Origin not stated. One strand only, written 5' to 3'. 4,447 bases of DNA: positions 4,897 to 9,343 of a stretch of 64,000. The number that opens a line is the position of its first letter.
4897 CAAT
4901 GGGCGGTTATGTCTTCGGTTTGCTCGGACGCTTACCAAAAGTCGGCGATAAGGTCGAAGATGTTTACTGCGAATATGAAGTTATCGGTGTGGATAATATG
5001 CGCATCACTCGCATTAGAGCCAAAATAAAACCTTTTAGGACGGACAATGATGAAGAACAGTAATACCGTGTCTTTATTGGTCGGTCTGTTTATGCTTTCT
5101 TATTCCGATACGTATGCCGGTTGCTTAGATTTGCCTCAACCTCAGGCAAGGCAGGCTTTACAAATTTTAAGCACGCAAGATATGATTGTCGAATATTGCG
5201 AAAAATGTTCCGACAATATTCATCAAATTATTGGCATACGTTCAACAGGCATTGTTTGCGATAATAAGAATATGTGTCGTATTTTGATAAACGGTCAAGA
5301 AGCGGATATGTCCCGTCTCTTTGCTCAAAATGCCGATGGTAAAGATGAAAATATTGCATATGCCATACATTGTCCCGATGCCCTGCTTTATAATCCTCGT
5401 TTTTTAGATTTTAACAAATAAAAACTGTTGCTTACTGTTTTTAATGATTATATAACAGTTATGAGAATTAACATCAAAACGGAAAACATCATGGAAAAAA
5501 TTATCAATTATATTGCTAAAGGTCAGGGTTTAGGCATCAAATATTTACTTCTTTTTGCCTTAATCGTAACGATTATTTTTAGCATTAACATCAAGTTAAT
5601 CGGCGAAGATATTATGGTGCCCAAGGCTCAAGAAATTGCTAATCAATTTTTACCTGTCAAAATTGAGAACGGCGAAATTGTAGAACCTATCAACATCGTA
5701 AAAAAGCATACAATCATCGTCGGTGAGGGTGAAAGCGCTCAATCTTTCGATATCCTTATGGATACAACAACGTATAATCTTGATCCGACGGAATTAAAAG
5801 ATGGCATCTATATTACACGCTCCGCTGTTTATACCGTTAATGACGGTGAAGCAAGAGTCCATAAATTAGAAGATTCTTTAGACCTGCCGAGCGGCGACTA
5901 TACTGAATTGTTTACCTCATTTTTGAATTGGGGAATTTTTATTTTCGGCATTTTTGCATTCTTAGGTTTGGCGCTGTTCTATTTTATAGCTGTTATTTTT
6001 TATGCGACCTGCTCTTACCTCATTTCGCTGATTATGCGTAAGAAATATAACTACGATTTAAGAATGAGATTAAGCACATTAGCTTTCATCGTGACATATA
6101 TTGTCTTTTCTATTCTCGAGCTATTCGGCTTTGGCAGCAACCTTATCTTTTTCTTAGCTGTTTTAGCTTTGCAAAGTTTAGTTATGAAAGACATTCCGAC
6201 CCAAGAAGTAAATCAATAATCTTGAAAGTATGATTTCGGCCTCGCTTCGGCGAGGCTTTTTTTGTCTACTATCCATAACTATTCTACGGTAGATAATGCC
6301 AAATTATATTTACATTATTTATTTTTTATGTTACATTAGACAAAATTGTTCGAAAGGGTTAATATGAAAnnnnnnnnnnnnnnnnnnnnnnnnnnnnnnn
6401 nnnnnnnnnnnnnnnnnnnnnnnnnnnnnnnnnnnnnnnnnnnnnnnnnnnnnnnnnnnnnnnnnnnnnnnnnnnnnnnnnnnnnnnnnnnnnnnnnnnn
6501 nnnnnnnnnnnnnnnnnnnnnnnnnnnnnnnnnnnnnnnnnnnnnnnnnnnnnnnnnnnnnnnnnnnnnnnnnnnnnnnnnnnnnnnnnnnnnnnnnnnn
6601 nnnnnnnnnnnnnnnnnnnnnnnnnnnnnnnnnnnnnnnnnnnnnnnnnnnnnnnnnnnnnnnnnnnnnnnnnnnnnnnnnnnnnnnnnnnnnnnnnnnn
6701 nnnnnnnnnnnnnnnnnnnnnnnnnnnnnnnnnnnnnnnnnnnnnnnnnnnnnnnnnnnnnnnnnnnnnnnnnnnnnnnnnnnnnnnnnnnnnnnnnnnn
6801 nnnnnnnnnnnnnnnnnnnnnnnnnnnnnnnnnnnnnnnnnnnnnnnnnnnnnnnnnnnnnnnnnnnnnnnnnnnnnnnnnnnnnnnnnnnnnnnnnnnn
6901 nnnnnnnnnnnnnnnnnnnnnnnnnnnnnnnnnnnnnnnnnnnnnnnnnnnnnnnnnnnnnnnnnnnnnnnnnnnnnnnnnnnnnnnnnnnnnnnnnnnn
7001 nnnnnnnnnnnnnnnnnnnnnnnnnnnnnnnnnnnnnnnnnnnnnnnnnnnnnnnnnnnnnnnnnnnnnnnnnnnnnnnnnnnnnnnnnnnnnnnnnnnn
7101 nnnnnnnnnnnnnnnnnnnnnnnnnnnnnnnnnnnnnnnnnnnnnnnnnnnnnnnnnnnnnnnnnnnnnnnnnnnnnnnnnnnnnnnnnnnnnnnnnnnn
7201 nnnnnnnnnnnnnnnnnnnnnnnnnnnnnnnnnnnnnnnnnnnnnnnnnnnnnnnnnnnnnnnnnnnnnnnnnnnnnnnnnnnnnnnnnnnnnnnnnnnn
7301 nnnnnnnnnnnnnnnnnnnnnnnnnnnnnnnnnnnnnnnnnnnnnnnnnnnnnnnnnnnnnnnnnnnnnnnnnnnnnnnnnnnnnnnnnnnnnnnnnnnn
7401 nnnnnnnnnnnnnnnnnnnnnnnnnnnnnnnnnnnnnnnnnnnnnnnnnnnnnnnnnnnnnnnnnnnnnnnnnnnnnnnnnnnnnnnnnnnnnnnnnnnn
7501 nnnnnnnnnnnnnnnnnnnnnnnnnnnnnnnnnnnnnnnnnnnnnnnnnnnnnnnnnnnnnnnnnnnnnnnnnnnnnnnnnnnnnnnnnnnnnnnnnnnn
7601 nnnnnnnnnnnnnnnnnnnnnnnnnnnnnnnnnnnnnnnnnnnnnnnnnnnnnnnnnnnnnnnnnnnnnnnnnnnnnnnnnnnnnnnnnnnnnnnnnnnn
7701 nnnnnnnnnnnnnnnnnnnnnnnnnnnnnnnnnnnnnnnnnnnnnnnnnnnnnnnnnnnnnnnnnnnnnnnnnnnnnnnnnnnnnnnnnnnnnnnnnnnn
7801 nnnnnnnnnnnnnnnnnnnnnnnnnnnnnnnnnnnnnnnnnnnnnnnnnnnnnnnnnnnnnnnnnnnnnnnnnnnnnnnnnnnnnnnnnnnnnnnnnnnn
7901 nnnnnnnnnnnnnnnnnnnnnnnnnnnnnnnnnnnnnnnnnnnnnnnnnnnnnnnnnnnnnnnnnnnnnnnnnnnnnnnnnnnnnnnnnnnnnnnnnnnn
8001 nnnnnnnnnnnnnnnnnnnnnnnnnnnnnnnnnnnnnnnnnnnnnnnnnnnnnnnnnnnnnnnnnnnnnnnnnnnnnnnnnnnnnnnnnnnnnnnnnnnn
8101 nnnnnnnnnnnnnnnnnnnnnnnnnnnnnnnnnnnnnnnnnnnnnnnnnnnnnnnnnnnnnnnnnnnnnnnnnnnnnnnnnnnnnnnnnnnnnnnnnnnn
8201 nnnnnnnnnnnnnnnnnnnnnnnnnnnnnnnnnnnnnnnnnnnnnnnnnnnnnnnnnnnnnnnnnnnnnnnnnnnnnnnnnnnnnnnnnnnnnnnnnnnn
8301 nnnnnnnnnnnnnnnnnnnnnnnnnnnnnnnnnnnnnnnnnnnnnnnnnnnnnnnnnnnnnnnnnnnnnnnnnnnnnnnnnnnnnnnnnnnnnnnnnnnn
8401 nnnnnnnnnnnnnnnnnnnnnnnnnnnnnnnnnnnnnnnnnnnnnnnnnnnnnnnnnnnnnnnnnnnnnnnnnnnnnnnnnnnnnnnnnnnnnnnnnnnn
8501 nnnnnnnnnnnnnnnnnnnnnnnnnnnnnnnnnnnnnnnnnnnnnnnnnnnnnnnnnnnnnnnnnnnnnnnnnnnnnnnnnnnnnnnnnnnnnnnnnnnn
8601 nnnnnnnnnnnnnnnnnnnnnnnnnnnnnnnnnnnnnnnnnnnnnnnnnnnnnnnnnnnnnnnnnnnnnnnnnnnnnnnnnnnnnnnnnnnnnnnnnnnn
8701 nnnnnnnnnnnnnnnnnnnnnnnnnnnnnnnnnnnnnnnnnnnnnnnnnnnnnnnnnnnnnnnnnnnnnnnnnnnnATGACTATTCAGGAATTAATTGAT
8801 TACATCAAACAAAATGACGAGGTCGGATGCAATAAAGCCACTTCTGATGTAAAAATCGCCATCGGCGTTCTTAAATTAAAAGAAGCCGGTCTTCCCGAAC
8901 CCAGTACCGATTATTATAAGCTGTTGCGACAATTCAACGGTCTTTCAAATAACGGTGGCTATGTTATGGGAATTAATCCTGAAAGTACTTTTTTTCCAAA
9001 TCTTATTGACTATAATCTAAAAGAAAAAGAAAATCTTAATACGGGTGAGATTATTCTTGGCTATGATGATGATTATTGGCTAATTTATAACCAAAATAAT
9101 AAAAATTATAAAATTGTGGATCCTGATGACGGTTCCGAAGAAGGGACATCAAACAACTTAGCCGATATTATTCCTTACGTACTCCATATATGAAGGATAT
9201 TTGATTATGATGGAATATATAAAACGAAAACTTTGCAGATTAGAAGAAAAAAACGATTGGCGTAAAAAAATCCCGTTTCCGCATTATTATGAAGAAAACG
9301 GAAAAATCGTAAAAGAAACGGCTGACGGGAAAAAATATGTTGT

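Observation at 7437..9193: Putative polymorphic-toxin-like gene pair: HNH/AHH-like nuclease protein translationally coupled to a SUKH (SMI1/KNR4) immunity gene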

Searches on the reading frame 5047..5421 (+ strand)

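Call 3: search_protein_families(library=pfam, proteins=[window:5047-5421:+], max_evalue=1)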
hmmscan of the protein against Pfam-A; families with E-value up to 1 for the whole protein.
window:5047-5421:+ (124 aa): 1 family
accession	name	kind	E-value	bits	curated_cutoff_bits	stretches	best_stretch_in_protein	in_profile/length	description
PF25463.1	DUF7899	-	0.091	11.6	70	1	36-92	315-368/410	Domain of unknown function (DUF7899)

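Call 4: search_protein_families(library=ncbifam, proteins=[window:5047-5421:+], max_evalue=1)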
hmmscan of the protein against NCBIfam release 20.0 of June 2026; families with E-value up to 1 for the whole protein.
window:5047-5421:+ (124 aa): 1 family
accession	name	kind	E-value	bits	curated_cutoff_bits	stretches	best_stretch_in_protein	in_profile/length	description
NF041020.1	glyceraldDH_gamma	equivalog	0.035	13.7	290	1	55-100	33-80/164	glyceraldehyde dehydrogenase subunit gamma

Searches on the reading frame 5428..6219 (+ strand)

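Call 3: search_protein_families(library=pfam, proteins=[window:5428-6219:+], max_evalue=1)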
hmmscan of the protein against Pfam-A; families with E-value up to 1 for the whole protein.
window:5428-6219:+ (263 aa): 1 family
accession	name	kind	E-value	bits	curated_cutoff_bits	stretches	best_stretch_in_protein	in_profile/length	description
PF06691.16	DUF1189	-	2.6e-15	57.1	28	1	24-245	13-235/244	Protein of unknown function (DUF1189)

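Call 4: search_protein_families(library=ncbifam, proteins=[window:5428-6219:+], max_evalue=1)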
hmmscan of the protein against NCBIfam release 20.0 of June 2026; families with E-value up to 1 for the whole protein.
window:5428-6219:+ (263 aa): 0 families

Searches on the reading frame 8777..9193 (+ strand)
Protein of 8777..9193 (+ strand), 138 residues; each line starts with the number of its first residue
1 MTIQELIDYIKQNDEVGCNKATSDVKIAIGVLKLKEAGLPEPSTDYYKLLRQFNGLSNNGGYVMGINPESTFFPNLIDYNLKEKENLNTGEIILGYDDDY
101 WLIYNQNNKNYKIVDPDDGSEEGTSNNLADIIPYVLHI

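Call 3: search_protein_families(library=pfam, proteins=[window:8777-9193:+], max_evalue=1)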
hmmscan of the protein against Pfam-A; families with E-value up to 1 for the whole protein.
window:8777-9193:+ (138 aa): 3 families
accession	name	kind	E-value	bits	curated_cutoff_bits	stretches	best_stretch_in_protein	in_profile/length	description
PF14080.11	DUF4261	-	0.0026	18.2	27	1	71-108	27-64/77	Domain of unknown function (DUF4261)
PF14568.11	SUKH_6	-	0.028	15.4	27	1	44-117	17-89/119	SMI1-KNR4 cell-wall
PF09346.15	SMI1_KNR4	-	0.14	13.2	25.4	1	45-123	21-101/125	SMI1 / KNR4 family (SUKH-1)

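Call 4: search_protein_families(library=ncbifam, proteins=[window:8777-9193:+], max_evalue=1)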
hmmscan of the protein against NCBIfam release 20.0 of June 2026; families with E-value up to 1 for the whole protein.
window:8777-9193:+ (138 aa): 1 family
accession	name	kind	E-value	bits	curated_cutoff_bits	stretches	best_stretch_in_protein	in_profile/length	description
NF038335.1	YPO0640_fam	subfamily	4.3e-12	46.2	55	1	33-131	34-141/150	YrhA family protein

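Call 7: search_solved_structures(query=window:8777-9193:+, max_evalue=10, show_alignments=2)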
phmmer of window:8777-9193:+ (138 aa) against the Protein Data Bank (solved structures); distinct sequences matched with E-value up to 10: 2.
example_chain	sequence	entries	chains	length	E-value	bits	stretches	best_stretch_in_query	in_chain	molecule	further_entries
4kc7_A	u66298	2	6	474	0.78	13.2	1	41-67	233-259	Glycoside hydrolase, family 43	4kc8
3bcn_A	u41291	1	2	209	1.2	12.6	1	86-108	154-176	Ervatamin-A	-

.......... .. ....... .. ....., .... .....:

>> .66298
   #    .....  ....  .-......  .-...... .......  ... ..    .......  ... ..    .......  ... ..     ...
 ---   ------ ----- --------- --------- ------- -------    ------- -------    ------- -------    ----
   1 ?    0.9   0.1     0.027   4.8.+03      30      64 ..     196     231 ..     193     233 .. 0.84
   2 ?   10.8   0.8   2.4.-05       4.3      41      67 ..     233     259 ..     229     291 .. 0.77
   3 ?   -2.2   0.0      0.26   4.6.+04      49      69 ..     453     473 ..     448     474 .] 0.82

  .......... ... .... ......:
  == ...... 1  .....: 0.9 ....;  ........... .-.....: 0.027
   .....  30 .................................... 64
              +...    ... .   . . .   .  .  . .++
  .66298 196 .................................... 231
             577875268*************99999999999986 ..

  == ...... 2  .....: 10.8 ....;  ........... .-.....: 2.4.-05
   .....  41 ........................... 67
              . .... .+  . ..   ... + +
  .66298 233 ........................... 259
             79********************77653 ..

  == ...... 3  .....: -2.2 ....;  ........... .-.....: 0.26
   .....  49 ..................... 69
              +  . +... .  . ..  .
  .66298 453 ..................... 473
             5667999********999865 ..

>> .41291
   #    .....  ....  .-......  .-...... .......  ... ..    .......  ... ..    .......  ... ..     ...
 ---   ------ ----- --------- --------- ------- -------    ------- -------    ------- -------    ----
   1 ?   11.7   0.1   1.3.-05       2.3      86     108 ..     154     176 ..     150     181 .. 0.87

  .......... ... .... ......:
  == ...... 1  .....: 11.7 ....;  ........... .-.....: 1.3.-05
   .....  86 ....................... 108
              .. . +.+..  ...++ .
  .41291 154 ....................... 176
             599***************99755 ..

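Call 15: find_homologous_proteins(query=window:8777-9193:+, max_evalue=0.001)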
Query window:8777-9193:+ (138 aa): 11 proteins with E <= 0.001 among 15 candidates.
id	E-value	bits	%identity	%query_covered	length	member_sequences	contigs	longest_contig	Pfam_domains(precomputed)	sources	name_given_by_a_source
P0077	2.3e-86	305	100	100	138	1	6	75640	-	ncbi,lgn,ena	-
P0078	8.6e-68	245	76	100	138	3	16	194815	-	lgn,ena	-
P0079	2.6e-61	224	72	100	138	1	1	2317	-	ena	-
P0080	2.1e-58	214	67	100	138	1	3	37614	-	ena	-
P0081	6.0e-57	210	64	100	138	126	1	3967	-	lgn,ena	-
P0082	1.5e-55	205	64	100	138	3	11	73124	-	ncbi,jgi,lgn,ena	-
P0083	7.6e-52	193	60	100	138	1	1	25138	-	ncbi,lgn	-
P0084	1.7e-42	163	56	100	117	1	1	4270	-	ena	-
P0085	1.4e-31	128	68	61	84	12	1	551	-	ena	-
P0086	2.2e-26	111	71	53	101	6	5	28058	-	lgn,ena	-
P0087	4.3e-21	94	75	43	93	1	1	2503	-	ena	-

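Call 19: search_solved_structures(query=A3, max_evalue=10, show_alignments=3)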
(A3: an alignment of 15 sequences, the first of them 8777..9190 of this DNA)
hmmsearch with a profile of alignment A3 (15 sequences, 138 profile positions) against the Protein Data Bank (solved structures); distinct sequences matched with E-value up to 10: 0.

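Call 20: search_protein_families(library=pfam, alignment_id=A3, max_evalue=0.1)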
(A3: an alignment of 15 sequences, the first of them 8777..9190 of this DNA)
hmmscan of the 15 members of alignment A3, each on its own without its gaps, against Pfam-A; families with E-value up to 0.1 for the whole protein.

A. member 1, window:8777-9190:+ (138 aa): 2 families
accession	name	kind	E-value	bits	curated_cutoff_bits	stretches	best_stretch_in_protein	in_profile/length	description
PF14080.11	DUF4261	-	0.0026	18.2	27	1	71-108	27-64/77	Domain of unknown function (DUF4261)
PF14568.11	SUKH_6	-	0.028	15.4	27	1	44-117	17-89/119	SMI1-KNR4 cell-wall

B. families by the number of members that match (of 15 scanned): 7 families
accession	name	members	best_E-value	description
PF14568.11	SUKH_6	6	0.00098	SMI1-KNR4 cell-wall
PF09346.15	SMI1_KNR4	5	0.0014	SMI1 / KNR4 family (SUKH-1)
PF14567.11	SUKH_5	2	0.029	SMI1-KNR4 cell-wall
PF14080.11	DUF4261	1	0.0026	Domain of unknown function (DUF4261)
PF14317.12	YcxB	1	0.038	YcxB-like protein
PF03691.19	UPF0167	1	0.061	Uncharacterised protein family (UPF0167)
PF25465.1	Beta-prop_At4g14310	1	0.071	At4g14310 8-bladed propeller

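Call 23: find_homologous_proteins(query=A3, max_evalue=0.001)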
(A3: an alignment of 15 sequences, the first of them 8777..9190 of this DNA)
Query A3 (15 sequences) (138 aa, profile of the alignment): 62 proteins with E <= 0.001 among 648 candidates.
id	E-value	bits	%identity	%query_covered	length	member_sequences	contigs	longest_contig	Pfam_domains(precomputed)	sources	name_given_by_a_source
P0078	4.2e-51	190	76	100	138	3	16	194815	-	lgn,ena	-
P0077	1.2e-50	189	100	100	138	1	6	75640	-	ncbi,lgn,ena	-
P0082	2.2e-50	188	64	100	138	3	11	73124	-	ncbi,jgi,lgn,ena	-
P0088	5.4e-49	183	32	99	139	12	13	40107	-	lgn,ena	-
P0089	9.4e-48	179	32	90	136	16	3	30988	-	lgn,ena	-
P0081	1.1e-47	179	64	100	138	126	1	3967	-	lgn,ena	-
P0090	1.9e-47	178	60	100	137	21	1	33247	-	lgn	-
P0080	1.9e-47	178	67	100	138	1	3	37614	-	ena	-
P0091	4.1e-47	177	31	100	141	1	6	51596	-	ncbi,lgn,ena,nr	ncbi:MAG: hypothetical protein IJ852_04990 [Alphaproteobacteria bacterium]|nr:hypothetical protein [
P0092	5.2e-47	177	30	90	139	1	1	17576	-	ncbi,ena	-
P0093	1.6e-46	175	33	96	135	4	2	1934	-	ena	-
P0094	3.4e-46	174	35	96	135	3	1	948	-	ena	-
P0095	3.4e-46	174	34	99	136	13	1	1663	-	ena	-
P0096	4.1e-46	174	33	91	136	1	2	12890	-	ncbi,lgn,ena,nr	ncbi:MAG: YrhA family protein [Alphaproteobacteria bacterium]|nr:YrhA family protein [Alphaproteobac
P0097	4.9e-46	174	33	96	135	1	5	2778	-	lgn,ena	-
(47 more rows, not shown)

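Call 40: predict_structure(alignment_id=A4)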
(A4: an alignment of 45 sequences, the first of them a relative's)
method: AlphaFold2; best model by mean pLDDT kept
length: 138 residues; sequences in the alignment: 45
mean_pLDDT: 95.7   pTM: 0.89
mean pLDDT of the five models: 95.7, 95.6, 95.5, 95.3, 95.3
residues with pLDDT >= 90: 134; 70-90: 4; 50-70: 0; < 50: 0
segments of 3 or more residues with pLDDT < 50: none
pLDDT, mean of each block of 10 residues (from residue 1): 96 95 96 96 96 97 94 95 95 97 97 95 96 95
secondary structure, 60 per line:
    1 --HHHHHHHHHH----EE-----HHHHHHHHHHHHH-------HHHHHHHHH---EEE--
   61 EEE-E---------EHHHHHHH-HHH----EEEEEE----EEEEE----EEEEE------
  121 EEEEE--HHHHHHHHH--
elements in order: H3-12 H24-36 H44-52 E56-58 E61-63 H76-82 E91-96 E101-105 E110-114 E121-125 H128-136

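Call 47: fold_search(model_id=the predicted structure, library=pdb)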
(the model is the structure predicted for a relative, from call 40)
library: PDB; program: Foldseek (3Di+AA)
matches with E <= 10: 811; with E <= 0.001: 4
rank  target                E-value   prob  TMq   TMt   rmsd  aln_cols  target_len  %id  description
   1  3d5p_A                3.2e-05  1.00  0.66  0.68   3.8       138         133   17  CRYSTAL STRUCTURE OF A PUTATIVE GLUCAN SYNTHESIS REGULATOR OF SMI1/KNR4 FAMILY (BF1740) FROM BACTEROIDES FRAGILIS NCTC (released 2008-07-15)
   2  2prv_B                1.5e-04  1.00  0.71  0.66   3.2       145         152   16  Crystal structure of an uncharacterized protein (yobk, bsu18990) from bacillus subtilis at 1.30 A resolution (released 2007-05-22)
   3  2prv_A                2.9e-04  1.00  0.68  0.62   3.1       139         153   16  Crystal structure of an uncharacterized protein (yobk, bsu18990) from bacillus subtilis at 1.30 A resolution (released 2007-05-22)
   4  2icg                  3.7e-04  1.00  0.68  0.60   4.0       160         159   16  Crystal structure of a protein of unknown function (NP_472245.1) from Listeria innocua at 1.65 A resolution (released 2006-09-26)
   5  6qbn_B                1.0e-02  0.97  0.53  0.36   7.8       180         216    9  structure of the core domaine of Knr4, an intrinsically disordered protein from Saccharomyces cerevisiae - mutant S200 (released 2020-01-29)
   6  6qbp_B                1.0e-02  0.97  0.53  0.36   7.8       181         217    9  structure of the core domaine of Knr4, an intrinsically disordered protein from Saccharomyces cerevisiae - mutant S203 (released 2020-01-29)
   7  6qbr_A                1.2e-02  0.97  0.53  0.36   7.7       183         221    9  structure of the core domaine of Knr4, an intrinsically disordered protein from Saccharomyces cerevisiae - mutant S200 (released 2020-01-29)
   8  6qbq_A                1.6e-02  0.96  0.52  0.35   7.9       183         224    8  structure of the core domaine of Knr4, an intrinsically disordered protein from Saccharomyces cerevisiae - mutant S200 (released 2020-01-29)
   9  6qbm_A                2.3e-02  0.92  0.52  0.35   7.9       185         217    8  structure of the core domaine of Knr4, an intrinsically disordered protein from Saccharomyces cerevisiae - mutant S200 (released 2020-01-29)
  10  6qbm_B                2.5e-02  0.93  0.53  0.36   7.7       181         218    9  structure of the core domaine of Knr4, an intrinsically disordered protein from Saccharomyces cerevisiae - mutant S200 (released 2020-01-29)
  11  8aj2_A                2.8e-02  0.85  0.48  0.33   7.9       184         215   10  structure of the ordered core of Knr4 (loop 189-217 deleted) (released 2023-04-26)
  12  2pag                  3.2e-02  0.99  0.68  0.71   3.4       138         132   11  Crystal structure of protein PSPTO_5518 from Pseudomonas syringae pv. tomato (released 2007-04-03)
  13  5j1b_A                3.2e-02  0.84  0.49  0.33   8.2       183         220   10  structure of the core domaine of Knr4, an intrinsically disordered protein from Saccharomyces cerevisiae - WT. (released 2017-04-05)
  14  6qbn_A                3.7e-02  0.80  0.47  0.33   8.0       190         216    9  structure of the core domaine of Knr4, an intrinsically disordered protein from Saccharomyces cerevisiae - mutant S200 (released 2020-01-29)
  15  6qbo_A                3.7e-02  0.80  0.47  0.33   7.7       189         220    9  structure of the core domaine of Knr4, an intrinsically disordered protein from Saccharomyces cerevisiae - mutant S203 (released 2020-01-29)
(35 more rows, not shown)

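Call 56: search_protein_families(library=padloc, proteins=[window:8777-9193:+], max_evalue=0.1)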
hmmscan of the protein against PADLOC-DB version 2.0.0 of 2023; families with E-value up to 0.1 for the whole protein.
window:8777-9193:+ (138 aa): 0 families

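Call 57: search_protein_families(library=phrogs, proteins=[window:8777-9193:+], max_evalue=0.1)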
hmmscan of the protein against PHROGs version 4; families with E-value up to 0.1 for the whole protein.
window:8777-9193:+ (138 aa): 1 family
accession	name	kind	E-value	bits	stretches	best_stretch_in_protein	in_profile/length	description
phrog_19845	-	unknown function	0.096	14.2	0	103-138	16-50/98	-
